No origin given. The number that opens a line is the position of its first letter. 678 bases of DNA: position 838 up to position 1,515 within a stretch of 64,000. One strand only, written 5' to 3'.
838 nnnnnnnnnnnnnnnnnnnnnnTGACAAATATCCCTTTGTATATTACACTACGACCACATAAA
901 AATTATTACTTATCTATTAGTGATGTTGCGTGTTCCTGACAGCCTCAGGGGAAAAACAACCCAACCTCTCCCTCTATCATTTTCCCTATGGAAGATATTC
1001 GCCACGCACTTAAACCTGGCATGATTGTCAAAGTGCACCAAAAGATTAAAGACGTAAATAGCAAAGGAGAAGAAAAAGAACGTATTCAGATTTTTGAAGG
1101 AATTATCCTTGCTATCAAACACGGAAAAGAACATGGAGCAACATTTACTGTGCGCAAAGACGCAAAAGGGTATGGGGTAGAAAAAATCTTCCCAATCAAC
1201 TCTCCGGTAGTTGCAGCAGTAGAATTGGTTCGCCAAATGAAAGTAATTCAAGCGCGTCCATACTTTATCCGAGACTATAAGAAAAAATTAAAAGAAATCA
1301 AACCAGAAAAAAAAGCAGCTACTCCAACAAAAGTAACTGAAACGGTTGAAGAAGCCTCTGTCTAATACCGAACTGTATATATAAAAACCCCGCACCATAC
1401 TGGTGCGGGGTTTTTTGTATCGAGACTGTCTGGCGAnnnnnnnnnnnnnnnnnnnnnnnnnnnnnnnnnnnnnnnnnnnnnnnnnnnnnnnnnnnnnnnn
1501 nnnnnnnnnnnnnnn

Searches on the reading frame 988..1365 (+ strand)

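Call 56: search_protein_families(library=pfam, proteins=[window:988-1365:+], max_evalue=0.00001)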
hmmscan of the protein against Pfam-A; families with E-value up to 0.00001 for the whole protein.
window:988-1365:+ (125 aa): 1 family
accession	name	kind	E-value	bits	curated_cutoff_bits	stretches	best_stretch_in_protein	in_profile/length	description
PF01245.26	Ribosomal_L19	-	3.7e-25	88.5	22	1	6-105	16-109/111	Ribosomal protein L19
